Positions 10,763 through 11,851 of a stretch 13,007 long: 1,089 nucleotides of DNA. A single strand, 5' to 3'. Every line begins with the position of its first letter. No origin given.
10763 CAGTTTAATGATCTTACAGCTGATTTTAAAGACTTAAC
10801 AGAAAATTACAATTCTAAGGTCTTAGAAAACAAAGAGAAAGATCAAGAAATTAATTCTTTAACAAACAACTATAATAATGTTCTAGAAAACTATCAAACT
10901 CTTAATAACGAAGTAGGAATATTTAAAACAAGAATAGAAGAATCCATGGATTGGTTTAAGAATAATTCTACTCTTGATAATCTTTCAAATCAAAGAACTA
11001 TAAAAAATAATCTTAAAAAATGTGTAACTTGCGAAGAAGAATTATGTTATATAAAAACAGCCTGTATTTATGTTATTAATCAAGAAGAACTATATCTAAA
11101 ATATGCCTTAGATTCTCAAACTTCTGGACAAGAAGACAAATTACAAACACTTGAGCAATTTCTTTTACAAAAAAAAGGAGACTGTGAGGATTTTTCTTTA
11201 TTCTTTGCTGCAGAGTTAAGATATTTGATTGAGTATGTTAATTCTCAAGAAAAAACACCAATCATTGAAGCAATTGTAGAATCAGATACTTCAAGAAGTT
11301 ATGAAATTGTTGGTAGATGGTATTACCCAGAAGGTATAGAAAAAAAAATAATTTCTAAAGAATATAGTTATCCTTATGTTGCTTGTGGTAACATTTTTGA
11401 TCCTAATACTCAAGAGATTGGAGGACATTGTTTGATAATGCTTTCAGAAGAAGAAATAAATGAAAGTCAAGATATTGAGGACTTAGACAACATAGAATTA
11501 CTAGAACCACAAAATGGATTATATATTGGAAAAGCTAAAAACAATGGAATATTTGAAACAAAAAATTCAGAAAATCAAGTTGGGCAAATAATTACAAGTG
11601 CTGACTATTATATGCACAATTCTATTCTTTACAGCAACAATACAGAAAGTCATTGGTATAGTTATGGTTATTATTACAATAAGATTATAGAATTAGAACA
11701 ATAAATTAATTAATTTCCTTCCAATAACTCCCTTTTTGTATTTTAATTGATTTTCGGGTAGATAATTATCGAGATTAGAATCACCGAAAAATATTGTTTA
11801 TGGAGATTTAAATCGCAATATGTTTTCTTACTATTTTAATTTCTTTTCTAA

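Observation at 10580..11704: Anchored coiled-coil stalk carrying a transglutaminase-like Cys-His-Glu core: candidate extracytoplasmic peptidase or cross-linking enzyme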

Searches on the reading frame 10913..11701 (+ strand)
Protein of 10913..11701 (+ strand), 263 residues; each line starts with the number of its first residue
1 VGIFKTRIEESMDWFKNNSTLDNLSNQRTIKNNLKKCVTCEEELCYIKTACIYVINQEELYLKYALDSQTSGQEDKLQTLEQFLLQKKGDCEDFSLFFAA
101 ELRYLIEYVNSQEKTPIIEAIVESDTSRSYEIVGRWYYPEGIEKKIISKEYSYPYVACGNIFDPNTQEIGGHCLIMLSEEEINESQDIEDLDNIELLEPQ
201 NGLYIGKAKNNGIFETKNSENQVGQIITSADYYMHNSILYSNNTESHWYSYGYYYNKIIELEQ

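Call 15: search_solved_structures(query=A2, max_evalue=10, show_alignments=3)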
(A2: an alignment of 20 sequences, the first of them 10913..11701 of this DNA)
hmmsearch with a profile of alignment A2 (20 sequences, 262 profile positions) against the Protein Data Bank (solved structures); distinct sequences matched with E-value up to 10: 1.
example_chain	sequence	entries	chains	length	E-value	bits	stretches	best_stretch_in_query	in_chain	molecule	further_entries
4fgo_A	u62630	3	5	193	0.0039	19.9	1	53-97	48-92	Periplasmic protein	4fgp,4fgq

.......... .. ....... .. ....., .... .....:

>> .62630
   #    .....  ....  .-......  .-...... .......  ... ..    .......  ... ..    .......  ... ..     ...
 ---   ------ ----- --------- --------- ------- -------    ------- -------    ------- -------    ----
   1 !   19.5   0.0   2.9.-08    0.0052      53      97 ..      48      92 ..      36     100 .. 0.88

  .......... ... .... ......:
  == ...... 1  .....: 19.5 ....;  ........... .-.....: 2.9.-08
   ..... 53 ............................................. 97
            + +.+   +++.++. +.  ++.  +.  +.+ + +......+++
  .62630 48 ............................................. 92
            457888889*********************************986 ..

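Call 16: search_protein_families(library=pfam, alignment_id=A2, max_evalue=1)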
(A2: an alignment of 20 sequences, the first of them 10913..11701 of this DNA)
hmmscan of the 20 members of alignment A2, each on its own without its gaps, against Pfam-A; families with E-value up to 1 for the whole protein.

A. member 1, window:10913-11701:+ (263 aa): 1 family
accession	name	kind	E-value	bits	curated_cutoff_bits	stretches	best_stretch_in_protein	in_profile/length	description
PF01841.26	Transglut_core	-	0.0031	18.2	23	1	63-104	26-67/108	Transglutaminase-like superfamily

B. families by the number of members that match (of 20 scanned): 13 families
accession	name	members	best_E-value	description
PF01841.26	Transglut_core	19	9.2e-05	Transglutaminase-like superfamily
PF04473.18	DUF553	5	0.002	Transglutaminase-like domain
PF18551.6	TackOD1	1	0.0064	Thaumarchaeal output domain 1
PF12023.13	DUF3511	1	0.0072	Domain of unknown function (DUF3511)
PF24070.1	T4_MRH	1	0.012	T4 MRH-like protein family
PF22762.1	NrS1-pol-like_tail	1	0.034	NrS-1 polymerase-like, tail domain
PF15428.11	Imm26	1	0.039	Immunity protein 26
PF17020.10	DUF5097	1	0.049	Domain of unknown function (DUF5097)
PF06035.17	Peptidase_C93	1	0.065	Bacterial transglutaminase-like cysteine proteinase BTLCP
PF20860.2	Dicers_N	1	0.071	Dicers, N-terminal domain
PF04083.22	Abhydro_lipase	1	0.1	Partial alpha/beta-hydrolase lipase region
PF14432.12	DYW_deaminase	1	0.25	DYW family of nucleic acid deaminases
PF21690.3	MJ1010-like_2nd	1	0.48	Uncharacterized ATP-binding protein MJ1010-like, C-terminal domain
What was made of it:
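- On Transglut_core (PF01841): The best E-value among close members is 9.2e-5 (call 16); no member is reported above the threshold.
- Closest known: Transglut_core. Same: Weak hits centred on the Cys motif occur in 19 of 20 close members for PF01841 and in 5 of 20 for DUF553 (call 16).
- The weak Pfam hits are to Transglut_core in 19 of 20 close members (call 16).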

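Call 21: predict_structure(alignment_id=A2)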
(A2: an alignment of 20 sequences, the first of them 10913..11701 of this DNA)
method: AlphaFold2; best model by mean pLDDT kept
length: 263 residues; sequences in the alignment: 20
mean_pLDDT: 93.2   pTM: 0.92
mean pLDDT of the five models: 93.2, 92.4, 92.2, 92.1, 92.1
residues with pLDDT >= 90: 219; 70-90: 35; 50-70: 9; < 50: 0
segments of 3 or more residues with pLDDT < 50: none
pLDDT, mean of each block of 10 residues (from residue 1): 91 95 96 98 97 96 81 75 93 96 98 98 96 94 97 97 87 96 95 96 95 90 95 93 84 94 90
secondary structure, 60 per line:
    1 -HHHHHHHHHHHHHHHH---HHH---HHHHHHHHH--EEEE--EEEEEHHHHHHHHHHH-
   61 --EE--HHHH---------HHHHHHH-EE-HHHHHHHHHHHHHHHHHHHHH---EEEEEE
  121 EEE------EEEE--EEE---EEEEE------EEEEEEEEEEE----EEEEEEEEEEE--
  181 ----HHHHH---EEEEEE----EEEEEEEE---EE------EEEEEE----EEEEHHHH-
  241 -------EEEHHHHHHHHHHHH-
elements in order: H2-17 H27-35 E38-41 E44-48 H49-59 H67-70 H80-86 H91-111 E115-123 E130-133 E136-138 E142-146 E153-163 E168-178 H185-189 E193-198 E203-210 E222-227 E232-235 H236-239 E248-250 H251-262

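Call 23: search_protein_representatives(alignment_id=A2)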
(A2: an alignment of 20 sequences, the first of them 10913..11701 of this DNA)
Query: 20 sequences, 262 profile positions. Proteins with E-value up to 0.001 (for the whole library): 335; up to 1e-10: 277; up to 1e-30: 157. The best 150 are listed.
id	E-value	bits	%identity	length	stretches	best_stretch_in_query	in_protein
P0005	1.8e-113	394.7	-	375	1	1-262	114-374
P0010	4.4e-107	373.8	-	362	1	1-261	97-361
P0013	2.8e-100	351.5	-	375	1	2-261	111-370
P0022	8.9e-99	346.6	-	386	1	1-261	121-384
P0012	2.5e-98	345.1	-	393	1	1-261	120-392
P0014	3.0e-93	328.5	-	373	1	2-261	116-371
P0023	1.4e-91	322.9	-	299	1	2-259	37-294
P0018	1.6e-90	319.5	-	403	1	1-261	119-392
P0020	5.8e-85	301.3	-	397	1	1-261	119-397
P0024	3.2e-83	295.6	-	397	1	1-261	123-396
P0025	4.0e-67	242.8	-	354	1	1-260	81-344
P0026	2.9e-66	240.0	-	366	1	1-258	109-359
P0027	2.5e-65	236.9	-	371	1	2-259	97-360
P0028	1.3e-64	234.5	-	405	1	1-259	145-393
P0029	2.2e-64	233.8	-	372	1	1-260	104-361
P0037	3.5e-61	223.3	-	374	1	1-259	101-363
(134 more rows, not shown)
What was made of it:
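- The family is large and uniform: 335 representative clusters, 277 with E<=1e-10, nearly all 340-420 aa with the head at the C-terminus (call 23).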

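Call 25: fold_search(model_id=the predicted structure, library=pdb)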
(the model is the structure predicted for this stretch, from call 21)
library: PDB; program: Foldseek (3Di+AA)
matches with E <= 10: 320; with E <= 0.001: 0
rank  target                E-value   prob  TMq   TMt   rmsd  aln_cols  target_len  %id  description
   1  9e5c_1m               1.8e-03  1.00  0.35  0.20   9.4       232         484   11  Cryo-EM structure of 96 nm repeat of microtubule doublet from T. brucei flagellum (released 2025-03-12)
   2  9y6s_8G               2.1e-03  1.00  0.35  0.17   7.7       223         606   12  96-nm repeat of the Leishmania tarentolae doublet microtubule (released 2025-12-17)
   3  8glv_Eb               9.3e-03  0.72  0.30  0.08  18.5       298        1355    8  96-nm repeat unit of doublet microtubules from Chlamydomonas reinhardtii flagella (released 2023-05-31)
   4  4fgq_A                2.1e-02  0.96  0.29  0.40   8.4       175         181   11  Legionella pneumophila LapG (released 2012-06-20)
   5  3isr_A                2.4e-02  0.94  0.29  0.27   5.7       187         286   11  The Crystal Structure of a Putative Cysteine Protease from Cytophaga hutchinsonii to 1.9A (released 2009-09-08)
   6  4u65_E                3.2e-02  0.94  0.30  0.42   9.1       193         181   10  Structure of the periplasmic output domain of the Legionella pneumophila LapD ortholog CdgS9 in complex with Pseudomon (released 2014-08-13)
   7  8j07_7                5.2e-02  0.54  0.32  0.16  16.6       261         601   10  96nm repeat of human respiratory doublet microtubule and associated axonemal complexes (released 2023-07-26)
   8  1mk9_H                1.1e-01  0.11  0.16  0.21  15.0       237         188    9  CRYSTAL STRUCTURE OF AN INTEGRIN BETA3-TALIN CHIMERA (released 2003-01-28)
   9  3isr_B                1.2e-01  0.75  0.29  0.27   5.7       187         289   11  The Crystal Structure of a Putative Cysteine Protease from Cytophaga hutchinsonii to 1.9A (released 2009-09-08)
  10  3isr_C                1.3e-01  0.66  0.25  0.24   5.6       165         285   12  The Crystal Structure of a Putative Cysteine Protease from Cytophaga hutchinsonii to 1.9A (released 2009-09-08)
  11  9crn                  2.0e-01  0.63  0.29  0.22   6.2       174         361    7  Crystal structure of Streptococcus pyogenes TglA (released 2024-08-14)
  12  1mk7_B                2.9e-01  0.08  0.17  0.21  14.7       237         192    8  CRYSTAL STRUCTURE OF AN INTEGRIN BETA3-TALIN CHIMERA (released 2003-01-28)
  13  1mk9_B                3.5e-01  0.08  0.17  0.22  14.5       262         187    7  CRYSTAL STRUCTURE OF AN INTEGRIN BETA3-TALIN CHIMERA (released 2003-01-28)
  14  9w9d_A                3.5e-01  0.03  0.11  0.04  22.1       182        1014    9  SuperFi Cas9 - 22nt sgRNA - DNA ternary complex (released 2025-12-31)
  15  9n74_LS               3.7e-01  0.11  0.16  0.11  10.8       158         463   11  SSU processome maturation and disassembly, State H (released 2025-10-29)
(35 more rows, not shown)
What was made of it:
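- On Transglutaminase-like / papain-like thiol-enzyme superfamily (Pfam clan Peptidase_CA): But E>=0.002, TM is 0.29-0.42 and rmsd 5.7-9.4 A (call 25).
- Closest known: Cytophaga hutchinsonii putative cysteine protease. Same: Foldseek matches with probability 0.94 and 0.63 over 174-187 columns (call 25).
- Nearly all Foldseek PDB matches with probability >=0.5 are transglutaminase-like proteins: LapG 4fgq_A (E 0.02, probability 0.96), 4u65_E, Cytophaga putative cysteine protease 3isr, TglA 9crn, and four axonemal chains that are probably DRC7 (call 25).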

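Call 43: search_solved_structures(query=A3, max_evalue=10, show_alignments=5)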
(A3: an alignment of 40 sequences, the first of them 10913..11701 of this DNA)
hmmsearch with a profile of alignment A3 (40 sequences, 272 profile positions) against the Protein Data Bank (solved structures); distinct sequences matched with E-value up to 10: 2.
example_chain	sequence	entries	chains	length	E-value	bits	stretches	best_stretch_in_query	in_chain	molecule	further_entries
4fgo_A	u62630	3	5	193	1.3e-05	27.8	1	54-98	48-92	Periplasmic protein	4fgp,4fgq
4u65_E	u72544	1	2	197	0.11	14.8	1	61-99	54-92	Putative cystine protease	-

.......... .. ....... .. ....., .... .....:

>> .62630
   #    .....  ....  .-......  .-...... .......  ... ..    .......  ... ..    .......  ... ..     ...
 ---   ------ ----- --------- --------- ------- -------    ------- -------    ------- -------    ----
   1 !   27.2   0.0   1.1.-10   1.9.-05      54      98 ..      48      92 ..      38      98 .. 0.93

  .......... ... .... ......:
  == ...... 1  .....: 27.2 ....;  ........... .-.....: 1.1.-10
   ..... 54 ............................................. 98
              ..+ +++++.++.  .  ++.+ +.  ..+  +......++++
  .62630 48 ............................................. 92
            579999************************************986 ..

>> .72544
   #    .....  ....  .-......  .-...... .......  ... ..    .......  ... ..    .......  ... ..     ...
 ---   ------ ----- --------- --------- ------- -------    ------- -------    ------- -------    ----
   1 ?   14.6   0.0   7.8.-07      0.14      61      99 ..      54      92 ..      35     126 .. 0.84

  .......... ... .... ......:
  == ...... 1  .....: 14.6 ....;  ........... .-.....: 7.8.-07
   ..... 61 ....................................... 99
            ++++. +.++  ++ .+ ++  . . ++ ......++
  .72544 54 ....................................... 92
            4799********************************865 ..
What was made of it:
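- On Transglutaminase-like / papain-like thiol-enzyme superfamily (Pfam clan Peptidase_CA): Profile against PDB: LapG at E 1.3e-5, with no other family hit (call 43).
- Family profiles against all PDB sequences return only LapG: 4fgo at E 0.0039 with 20 sequences and 1.3e-5 with 40 sequences, and 4u65_E at 0.11 (calls 15, 43).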

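Call 46: find_related_loci(query=A3, collection=genome_contigs, flank=5000)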
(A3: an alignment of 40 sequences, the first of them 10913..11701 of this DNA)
Query A3 (263 aa) in genome_contigs; peptide patterns used: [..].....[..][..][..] (x = any residue, [..] = any of these).
600 stretches matched a pattern (row limit reached: there are more); 64 encode a relative of the query (tblastn E <= 1e-3); 64 distinct loci.
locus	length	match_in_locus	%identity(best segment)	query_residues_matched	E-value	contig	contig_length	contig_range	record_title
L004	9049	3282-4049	37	4-263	1e-44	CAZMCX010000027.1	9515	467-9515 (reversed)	MAG TPA_asm: uncultured archaeon isolate binchicken_co387_141 genome assembly, contig: NODE_9726_length_9515_cov_21.3115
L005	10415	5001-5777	33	4-258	2e-43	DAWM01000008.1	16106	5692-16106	MAG TPA_asm: Candidatus Woesearchaeota archaeon UBA119 UBA119_contig_2867, whole genome shotgun sequence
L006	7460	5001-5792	36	1-260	1e-43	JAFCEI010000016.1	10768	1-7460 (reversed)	Candidatus Woesearchaeota archaeon isolate Meg22_1012_Bin_87 Meg22_1012_Bin_87_scaffold_20309, whole genome shotgun sequ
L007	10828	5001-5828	33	8-263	1e-42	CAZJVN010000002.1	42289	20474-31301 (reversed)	MAG TPA_asm: uncultured archaeon isolate SRP263991_co4_116 genome assembly, contig: NODE_909_length_42289_cov_8.201662,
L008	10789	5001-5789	32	4-262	7e-43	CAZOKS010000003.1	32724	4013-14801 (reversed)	MAG TPA_asm: uncultured Methanosarcinales archaeon isolate binchicken_co256_1010 genome assembly, contig: NODE_2068_leng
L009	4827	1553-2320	36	4-260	1e-42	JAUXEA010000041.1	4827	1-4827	MAG: Candidatus Aenigmatarchaeota archaeon isolate CSMAG_2865 CSMAG_2865_k119_479955_length_4827_cov_6.0000, whole genom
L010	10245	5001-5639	39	4-214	1e-42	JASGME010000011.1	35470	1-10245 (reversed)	MAG: Candidatus Woesearchaeota archaeon isolate DJKA123_ANT-F21_bin.33 scaffold_301, whole genome shotgun sequence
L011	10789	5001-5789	32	4-263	5e-42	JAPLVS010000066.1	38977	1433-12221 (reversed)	MAG: Candidatus Iainarchaeum archaeon isolate LacPavin_0920_SED3_MAG_48_10 LacPavin_0920_SED3_scaffold_2550149, whole ge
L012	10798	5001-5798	34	1-260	5e-41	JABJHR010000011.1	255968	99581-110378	MAG: Candidatus Woesearchaeota archaeon isolate SI074_bin25 k141_807403, whole genome shotgun sequence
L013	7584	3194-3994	37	1-263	1e-39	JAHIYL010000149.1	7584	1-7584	MAG: Nanoarchaeota archaeon isolate Modern_marine.mb.116 Modern_marine.mb.116_k141_1279495, whole genome shotgun sequenc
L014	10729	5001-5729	35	4-245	2e-41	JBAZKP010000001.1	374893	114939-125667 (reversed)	MAG: archaeon isolate SO_2017_LW4_146 scaffold_74_c1_LW137-91_2017, whole genome shotgun sequence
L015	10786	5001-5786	32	8-260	3e-39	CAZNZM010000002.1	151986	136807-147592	MAG TPA_asm: uncultured archaeon isolate binchicken_co107_421 genome assembly, contig: NODE_196_length_151986_cov_8.0907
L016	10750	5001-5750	32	4-260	4e-38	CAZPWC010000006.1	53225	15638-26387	MAG TPA_asm: uncultured archaeon isolate SRP178699_co1_643 genome assembly, contig: NODE_537_length_53225_cov_7.056479,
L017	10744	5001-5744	35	4-259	1e-36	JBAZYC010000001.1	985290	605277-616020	MAG: archaeon isolate SO_2017_GW1_71 NODE_17_length_985290_cov_1.729804_OW334_2017, whole genome shotgun sequence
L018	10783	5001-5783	32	4-258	2e-36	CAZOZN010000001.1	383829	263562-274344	MAG TPA_asm: uncultured archaeon isolate SRP332253_co2_203 genome assembly, contig: NODE_3_length_383829_cov_9.713503, w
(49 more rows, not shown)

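Call 65: fold_search(model_id=the predicted structure, library=viral)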
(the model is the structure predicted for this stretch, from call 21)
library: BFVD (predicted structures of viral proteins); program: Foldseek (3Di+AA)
matches with E <= 10: 324; with E <= 0.001: 0
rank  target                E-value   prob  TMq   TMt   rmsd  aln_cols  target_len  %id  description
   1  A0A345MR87            1.9e-02  0.96  0.30  0.16   7.3       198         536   12  (no name in the UniProt tables at hand)
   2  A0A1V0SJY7            2.0e-02  0.72  0.23  0.36  14.0       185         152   11  Uncharacterized protein [Klosneuvirus KNV1]
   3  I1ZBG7                5.1e-02  0.84  0.29  0.26  10.7       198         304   11  (no name in the UniProt tables at hand)
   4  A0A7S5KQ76            3.2e-01  0.06  0.11  0.20  11.5       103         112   11  Uncharacterized protein [Bacteriophage DSS3_VP1]
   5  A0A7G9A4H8            3.4e-01  0.03  0.11  0.16  22.6       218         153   11  Uncharacterized protein [Bacteriophage sp.]
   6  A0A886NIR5            4.1e-01  0.14  0.20  0.25  13.6       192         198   14  (no name in the UniProt tables at hand)
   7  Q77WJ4                5.5e-01  0.20  0.22  0.20   6.7       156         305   12  Pseudomurein endoisopeptidase [Methanobacterium phage psiM2]
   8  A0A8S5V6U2            5.5e-01  0.03  0.13  0.18  13.6       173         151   10  Uncharacterized protein [CrAss-like virus sp. ctXt06]
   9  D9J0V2                6.5e-01  0.07  0.12  0.18   9.5        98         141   10  Gp154 [Brochothrix phage A9]
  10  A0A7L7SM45            6.9e-01  0.04  0.13  0.20  10.6       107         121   13  (no name in the UniProt tables at hand)
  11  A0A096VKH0            6.9e-01  0.03  0.12  0.11  14.8       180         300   11  Lysozyme [Synechococcus phage S-CBP1]
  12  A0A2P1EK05            6.9e-01  0.02  0.11  0.05  21.0       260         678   11  (no name in the UniProt tables at hand)
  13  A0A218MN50            7.4e-01  0.12  0.23  0.32   9.9       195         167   11  Uncharacterized protein [uncultured virus]
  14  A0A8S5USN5            7.4e-01  0.03  0.11  0.15  18.1       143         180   13  Uncharacterized protein [Myoviridae sp. ctijX18]
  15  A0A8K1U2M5            8.3e-01  0.06  0.12  0.06  12.0       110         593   10  C2H2-type domain-containing protein [Riboviria sp.]
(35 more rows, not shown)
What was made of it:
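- On Pseudomurein endoisopeptidase (PeiW/PeiP, Peptidase C71): PeiP model Q77WJ4 gives E 0.55, probability 0.20 (call 65).
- The PeiP model appears in the viral fold search (Q77WJ4, call 65). The PeiP match is weak (E 0.55, probability 0.20, TM 0.2; call 65).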

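Call 70: search_protein_families(library=pfam, alignment_id=A3, max_evalue=0.1)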
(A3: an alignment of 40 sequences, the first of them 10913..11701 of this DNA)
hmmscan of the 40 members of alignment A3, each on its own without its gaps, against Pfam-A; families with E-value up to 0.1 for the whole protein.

A. member 1, window:10913-11701:+ (263 aa): 1 family
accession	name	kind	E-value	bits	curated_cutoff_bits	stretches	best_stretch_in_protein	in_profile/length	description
PF01841.26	Transglut_core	-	0.0031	18.2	23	1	63-104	26-67/108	Transglutaminase-like superfamily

B. families by the number of members that match (of 40 scanned): 11 families
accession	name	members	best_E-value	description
PF01841.26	Transglut_core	6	0.0024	Transglutaminase-like superfamily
PF04473.18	DUF553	4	0.01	Transglutaminase-like domain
PF25106.1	VWA_4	2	0.074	von Willebrand factor A domain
PF06016.17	Reovirus_L2_8th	1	0.0053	Reovirus core-spike protein lambda-2 (L2), C-terminal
PF10983.13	DUF2793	1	0.0063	Protein of unknown function (DUF2793)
PF06035.17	Peptidase_C93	1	0.025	Bacterial transglutaminase-like cysteine proteinase BTLCP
PF19061.5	DUF5757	1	0.037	Family of unknown function (DUF5757)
PF21610.2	FlgA_N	1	0.038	Flagellar protein FlgA, N-terminal domain-like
PF06601.17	Orthopox_F6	1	0.039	Orthopoxvirus F6 protein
PF24618.1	LTN1_E3_ligase_5th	1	0.067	Listerin HEAT repeat region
PF07356.17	DUF1481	1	0.097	Protein of unknown function (DUF1481)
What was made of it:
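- Closest known: BTLCP / Peptidase C93. Different: No member reaches the PF06035 gathering score (calls 16, 70).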
